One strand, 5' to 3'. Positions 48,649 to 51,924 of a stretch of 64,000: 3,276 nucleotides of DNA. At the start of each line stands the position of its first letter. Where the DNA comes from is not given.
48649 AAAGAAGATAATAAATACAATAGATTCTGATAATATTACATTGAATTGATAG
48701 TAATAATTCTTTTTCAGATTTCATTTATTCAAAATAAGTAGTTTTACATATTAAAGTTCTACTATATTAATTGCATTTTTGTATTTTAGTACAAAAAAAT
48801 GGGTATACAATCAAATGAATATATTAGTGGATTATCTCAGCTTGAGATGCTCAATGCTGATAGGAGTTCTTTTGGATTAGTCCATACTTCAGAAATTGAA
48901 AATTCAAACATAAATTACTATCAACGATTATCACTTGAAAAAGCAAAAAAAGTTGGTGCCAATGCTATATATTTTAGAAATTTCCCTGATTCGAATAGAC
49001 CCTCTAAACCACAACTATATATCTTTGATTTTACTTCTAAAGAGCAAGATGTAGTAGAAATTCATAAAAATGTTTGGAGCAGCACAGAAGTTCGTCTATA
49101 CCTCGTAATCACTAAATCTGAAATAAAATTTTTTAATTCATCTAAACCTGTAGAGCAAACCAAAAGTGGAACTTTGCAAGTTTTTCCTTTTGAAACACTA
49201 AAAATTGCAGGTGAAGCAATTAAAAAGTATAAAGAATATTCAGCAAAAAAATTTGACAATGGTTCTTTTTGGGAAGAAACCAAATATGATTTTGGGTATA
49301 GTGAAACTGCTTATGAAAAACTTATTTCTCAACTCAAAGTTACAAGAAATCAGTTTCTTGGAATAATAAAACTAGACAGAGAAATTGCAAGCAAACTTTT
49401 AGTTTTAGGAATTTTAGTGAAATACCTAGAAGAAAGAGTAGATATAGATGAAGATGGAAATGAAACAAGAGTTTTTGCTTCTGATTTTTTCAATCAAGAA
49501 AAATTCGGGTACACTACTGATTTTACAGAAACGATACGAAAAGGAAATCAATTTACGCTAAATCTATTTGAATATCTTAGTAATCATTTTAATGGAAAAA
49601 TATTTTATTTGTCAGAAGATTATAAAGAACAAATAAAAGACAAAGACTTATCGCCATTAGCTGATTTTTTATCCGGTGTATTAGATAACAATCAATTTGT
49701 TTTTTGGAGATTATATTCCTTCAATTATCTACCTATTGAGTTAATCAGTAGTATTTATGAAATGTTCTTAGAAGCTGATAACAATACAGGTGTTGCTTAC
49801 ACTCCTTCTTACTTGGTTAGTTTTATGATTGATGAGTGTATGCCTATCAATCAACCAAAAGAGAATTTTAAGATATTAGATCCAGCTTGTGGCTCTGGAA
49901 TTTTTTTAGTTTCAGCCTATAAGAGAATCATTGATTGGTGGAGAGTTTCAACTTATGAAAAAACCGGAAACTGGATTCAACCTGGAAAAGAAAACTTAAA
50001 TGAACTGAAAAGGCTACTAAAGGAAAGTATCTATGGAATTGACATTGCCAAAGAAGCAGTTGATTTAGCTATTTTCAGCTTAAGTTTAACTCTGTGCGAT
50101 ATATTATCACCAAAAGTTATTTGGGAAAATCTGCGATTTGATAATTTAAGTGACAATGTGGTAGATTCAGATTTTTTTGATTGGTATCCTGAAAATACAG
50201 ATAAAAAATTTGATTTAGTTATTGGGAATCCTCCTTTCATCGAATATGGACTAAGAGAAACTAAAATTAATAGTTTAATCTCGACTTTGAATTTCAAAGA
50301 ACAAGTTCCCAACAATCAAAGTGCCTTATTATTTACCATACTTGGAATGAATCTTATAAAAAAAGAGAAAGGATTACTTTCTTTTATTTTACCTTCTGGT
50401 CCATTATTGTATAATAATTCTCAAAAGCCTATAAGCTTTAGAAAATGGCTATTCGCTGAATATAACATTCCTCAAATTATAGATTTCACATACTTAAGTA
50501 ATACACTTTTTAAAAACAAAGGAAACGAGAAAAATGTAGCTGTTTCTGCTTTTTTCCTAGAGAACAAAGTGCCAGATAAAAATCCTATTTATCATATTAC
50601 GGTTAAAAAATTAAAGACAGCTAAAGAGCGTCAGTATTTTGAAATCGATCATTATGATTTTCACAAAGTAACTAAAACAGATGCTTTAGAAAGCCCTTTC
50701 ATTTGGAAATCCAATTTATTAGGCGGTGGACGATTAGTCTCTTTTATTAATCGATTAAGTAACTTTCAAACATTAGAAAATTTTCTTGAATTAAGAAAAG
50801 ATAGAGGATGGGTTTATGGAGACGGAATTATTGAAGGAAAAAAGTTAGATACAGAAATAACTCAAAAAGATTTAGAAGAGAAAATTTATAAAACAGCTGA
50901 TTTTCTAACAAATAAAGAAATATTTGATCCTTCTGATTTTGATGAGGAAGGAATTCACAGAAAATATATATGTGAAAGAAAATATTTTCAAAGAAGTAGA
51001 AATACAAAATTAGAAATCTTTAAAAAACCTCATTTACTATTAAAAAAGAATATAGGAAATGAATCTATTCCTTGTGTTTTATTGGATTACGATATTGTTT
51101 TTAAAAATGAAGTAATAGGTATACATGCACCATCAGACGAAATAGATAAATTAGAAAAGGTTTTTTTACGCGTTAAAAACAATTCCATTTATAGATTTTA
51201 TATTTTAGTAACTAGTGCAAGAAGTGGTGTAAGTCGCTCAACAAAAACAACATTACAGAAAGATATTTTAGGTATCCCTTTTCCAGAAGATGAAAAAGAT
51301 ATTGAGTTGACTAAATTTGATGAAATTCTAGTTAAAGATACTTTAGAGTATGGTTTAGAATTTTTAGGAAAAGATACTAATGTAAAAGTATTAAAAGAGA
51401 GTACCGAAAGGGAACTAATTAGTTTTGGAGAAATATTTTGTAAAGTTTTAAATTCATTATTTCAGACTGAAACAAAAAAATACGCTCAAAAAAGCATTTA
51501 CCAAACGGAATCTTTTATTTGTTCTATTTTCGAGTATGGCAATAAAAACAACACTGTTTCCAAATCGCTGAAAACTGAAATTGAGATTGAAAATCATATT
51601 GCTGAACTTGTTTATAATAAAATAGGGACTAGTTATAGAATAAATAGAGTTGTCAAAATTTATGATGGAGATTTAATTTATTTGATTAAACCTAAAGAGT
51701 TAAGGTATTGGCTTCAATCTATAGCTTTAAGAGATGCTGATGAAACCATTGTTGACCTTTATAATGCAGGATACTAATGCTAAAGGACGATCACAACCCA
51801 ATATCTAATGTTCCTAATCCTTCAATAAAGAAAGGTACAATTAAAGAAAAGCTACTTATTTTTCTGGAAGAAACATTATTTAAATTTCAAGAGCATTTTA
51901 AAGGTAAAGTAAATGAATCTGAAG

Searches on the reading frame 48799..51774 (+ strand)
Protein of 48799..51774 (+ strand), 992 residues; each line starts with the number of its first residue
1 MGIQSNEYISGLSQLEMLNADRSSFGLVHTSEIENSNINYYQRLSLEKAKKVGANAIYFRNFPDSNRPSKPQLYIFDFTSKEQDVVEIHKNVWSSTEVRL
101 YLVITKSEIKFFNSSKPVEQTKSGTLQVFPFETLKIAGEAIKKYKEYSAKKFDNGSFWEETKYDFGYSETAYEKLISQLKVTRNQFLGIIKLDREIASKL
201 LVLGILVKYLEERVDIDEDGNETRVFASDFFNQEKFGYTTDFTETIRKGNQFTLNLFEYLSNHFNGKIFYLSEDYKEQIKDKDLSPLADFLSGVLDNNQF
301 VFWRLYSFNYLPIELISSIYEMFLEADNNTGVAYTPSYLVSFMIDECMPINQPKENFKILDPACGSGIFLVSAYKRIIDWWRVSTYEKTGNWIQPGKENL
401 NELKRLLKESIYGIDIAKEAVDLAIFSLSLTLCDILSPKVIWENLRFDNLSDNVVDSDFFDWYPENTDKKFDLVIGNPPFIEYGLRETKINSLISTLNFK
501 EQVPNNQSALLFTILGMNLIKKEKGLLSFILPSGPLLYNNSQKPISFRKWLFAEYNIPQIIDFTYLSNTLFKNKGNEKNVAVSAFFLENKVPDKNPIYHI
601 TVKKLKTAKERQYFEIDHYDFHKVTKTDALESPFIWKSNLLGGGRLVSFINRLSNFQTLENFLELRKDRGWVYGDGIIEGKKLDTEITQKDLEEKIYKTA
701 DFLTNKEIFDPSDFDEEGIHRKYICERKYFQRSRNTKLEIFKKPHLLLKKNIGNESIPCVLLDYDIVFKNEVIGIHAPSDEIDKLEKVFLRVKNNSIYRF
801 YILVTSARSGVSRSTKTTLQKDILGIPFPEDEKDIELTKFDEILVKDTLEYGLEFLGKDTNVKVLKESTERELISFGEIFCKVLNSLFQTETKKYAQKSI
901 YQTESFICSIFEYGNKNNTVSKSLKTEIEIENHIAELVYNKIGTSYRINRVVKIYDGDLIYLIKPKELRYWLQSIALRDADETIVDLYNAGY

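Call 61: search_protein_families(library=pfam, proteins=[window:48799-51774:+], max_evalue=0.01)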
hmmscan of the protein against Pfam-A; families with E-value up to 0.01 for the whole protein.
window:48799-51774:+ (992 aa): 5 families
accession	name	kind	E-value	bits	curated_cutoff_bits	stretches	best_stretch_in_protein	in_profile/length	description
PF07669.17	Eco57I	-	1.9e-21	77.3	25.3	1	409-563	1-165/171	Eco57I restriction-modification methylase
PF02384.22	N6_Mtase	-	5.4e-21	75.7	20.4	1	314-626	4-270/311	N-6 DNA Methylase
PF20473.4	MmeI_Mtase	-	1.6e-07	31.2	27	1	356-489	20-154/259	MmeI, DNA-methyltransferase domain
PF13847.12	Methyltransf_31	-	0.0039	17.3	27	0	354-477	2-81/145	Methyltransferase domain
PF01170.24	UPF0020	-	0.0045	17.1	22.3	0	353-480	26-131/197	RMKL-like, methyltransferase domain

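Call 62: search_protein_families(library=padloc, proteins=[window:48799-51774:+], max_evalue=0.001)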
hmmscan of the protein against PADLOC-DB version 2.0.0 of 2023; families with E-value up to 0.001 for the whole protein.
window:48799-51774:+ (992 aa): 33 families (the best 25 are shown)
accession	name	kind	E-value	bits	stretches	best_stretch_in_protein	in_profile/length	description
PDLC03603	REase_MTase_IIG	-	1.8e-43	146.8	1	70-819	56-786/1016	Type IIG restriction enzyme-methyltransferase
PDLC03623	REase_MTase_IIG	-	1.2e-31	107.4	1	247-834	214-797/1022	Type IIG restriction enzyme-methyltransferase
PDLC03021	MTase_I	-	4.9e-20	69.8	1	316-562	146-356/491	Type I methyltransferase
PDLC03267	MTase_II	-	1.7e-19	68.1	1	327-666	10-288/539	Type II methyltransferase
PDLC04134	mad2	-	1.8e-14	51.4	1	229-603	177-460/492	mads_2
PDLC03604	REase_MTase_IIG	-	1.8e-14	50.8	1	327-600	354-658/1011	Type IIG restriction enzyme-methyltransferase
PDLC03025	MTase_I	-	1.5e-13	48.3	1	316-562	144-350/569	Type I methyltransferase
PDLC03348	MTase_II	-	5.1e-12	43.1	1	326-536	216-410/727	Type II methyltransferase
PDLC02521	PglX|PglXI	-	1.1e-11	41.4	1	351-430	303-371/1174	PglX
PDLC03338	MTase_II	-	2.5e-11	41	1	315-536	112-305/604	Type II methyltransferase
PDLC02529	PglX|PglXI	-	2.7e-11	39.9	1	334-431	203-293/1189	PglX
PDLC03599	REase_MTase_IIG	-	3e-10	36.6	1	347-481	340-480/959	Type IIG restriction enzyme-methyltransferase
PDLC02525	PglX|PglXI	-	2.3e-09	34.5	1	353-429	281-346/607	PglX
PDLC03026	MTase_I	-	4e-09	34.1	1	327-626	139-398/487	Type I methyltransferase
PDLC03313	MTase_II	-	2e-08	31.2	1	328-483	20-157/563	Type II methyltransferase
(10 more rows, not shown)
